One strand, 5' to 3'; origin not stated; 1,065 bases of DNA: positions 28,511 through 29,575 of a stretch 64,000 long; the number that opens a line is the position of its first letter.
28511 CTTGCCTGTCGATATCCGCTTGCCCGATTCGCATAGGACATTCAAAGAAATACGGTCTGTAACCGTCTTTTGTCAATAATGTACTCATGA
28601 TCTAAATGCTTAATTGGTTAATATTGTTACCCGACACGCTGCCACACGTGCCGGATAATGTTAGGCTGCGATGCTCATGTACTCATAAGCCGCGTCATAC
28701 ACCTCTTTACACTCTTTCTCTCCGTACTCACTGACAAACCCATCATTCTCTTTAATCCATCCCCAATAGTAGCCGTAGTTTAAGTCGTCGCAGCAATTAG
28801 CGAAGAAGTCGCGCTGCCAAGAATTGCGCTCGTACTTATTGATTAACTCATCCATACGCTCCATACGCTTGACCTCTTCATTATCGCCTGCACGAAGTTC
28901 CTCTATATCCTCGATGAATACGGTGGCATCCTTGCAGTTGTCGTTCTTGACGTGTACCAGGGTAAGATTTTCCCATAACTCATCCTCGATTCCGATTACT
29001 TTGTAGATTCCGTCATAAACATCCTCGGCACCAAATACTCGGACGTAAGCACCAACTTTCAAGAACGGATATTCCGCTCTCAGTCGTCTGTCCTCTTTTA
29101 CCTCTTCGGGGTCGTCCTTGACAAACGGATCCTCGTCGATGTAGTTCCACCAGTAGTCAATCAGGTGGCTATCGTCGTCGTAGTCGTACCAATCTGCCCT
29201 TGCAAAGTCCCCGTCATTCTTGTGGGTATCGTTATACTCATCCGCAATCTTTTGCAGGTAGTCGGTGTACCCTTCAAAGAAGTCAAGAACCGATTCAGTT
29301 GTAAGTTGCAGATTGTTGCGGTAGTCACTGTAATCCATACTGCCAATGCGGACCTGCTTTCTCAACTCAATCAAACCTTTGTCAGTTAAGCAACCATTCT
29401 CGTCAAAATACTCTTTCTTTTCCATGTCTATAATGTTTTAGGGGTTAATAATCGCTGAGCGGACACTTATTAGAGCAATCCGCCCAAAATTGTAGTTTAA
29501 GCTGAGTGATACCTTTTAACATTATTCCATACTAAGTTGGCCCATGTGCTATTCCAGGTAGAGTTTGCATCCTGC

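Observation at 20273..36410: About 30 small minus-strand genes, each with a private GC hairpin and a conserved ~28-nt element ending at the ATG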

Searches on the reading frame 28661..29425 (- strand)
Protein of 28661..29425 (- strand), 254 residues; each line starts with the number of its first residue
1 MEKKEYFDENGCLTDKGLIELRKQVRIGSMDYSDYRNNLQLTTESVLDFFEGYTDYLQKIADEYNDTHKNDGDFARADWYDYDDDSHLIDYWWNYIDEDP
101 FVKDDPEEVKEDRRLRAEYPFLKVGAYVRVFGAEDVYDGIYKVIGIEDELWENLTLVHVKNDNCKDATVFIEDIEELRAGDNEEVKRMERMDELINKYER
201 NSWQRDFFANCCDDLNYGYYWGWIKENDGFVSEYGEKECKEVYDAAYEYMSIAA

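Call 7: search_protein_families(library=phrogs, proteins=[window:28661-29425:-], max_evalue=0.001)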
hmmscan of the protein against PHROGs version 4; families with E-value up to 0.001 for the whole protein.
window:28661-29425:- (254 aa): 0 families

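Call 10: search_protein_families(library=ncbifam, proteins=[window:28661-29425:-], max_evalue=0.01)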
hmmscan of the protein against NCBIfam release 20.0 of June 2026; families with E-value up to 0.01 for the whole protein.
window:28661-29425:- (254 aa): 0 families

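Call 45: search_protein_families(library=pfam, proteins=[window:28661-29425:-], max_evalue=0.01)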
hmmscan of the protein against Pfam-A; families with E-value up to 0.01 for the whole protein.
window:28661-29425:- (254 aa): 0 families

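Call 47: find_encoding_contigs(protein=window:28661-29425:-, flank=10000, max_places=10)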
Protein window:28661-29425:- (254 aa): 8 contigs read that carry it; 3 places shown.
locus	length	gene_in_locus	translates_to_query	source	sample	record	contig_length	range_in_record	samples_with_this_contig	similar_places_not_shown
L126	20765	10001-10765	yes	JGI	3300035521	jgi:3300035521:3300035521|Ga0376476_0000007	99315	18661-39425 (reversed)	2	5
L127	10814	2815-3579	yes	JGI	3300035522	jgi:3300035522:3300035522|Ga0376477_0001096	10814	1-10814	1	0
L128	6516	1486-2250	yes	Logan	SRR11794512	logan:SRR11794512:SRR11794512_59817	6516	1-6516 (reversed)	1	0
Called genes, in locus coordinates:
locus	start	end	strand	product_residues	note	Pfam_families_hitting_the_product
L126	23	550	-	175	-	-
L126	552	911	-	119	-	-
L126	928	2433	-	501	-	PF08706:D5_N, PF19263:DUF5906 (weak)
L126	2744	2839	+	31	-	-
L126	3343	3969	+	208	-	-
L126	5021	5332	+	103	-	-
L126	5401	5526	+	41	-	-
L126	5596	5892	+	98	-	-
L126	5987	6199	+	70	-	-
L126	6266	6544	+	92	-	-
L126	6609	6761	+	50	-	-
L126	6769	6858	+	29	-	-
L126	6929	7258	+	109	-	-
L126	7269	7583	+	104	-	-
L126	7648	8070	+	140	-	-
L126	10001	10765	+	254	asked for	-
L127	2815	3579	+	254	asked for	-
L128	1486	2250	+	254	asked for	-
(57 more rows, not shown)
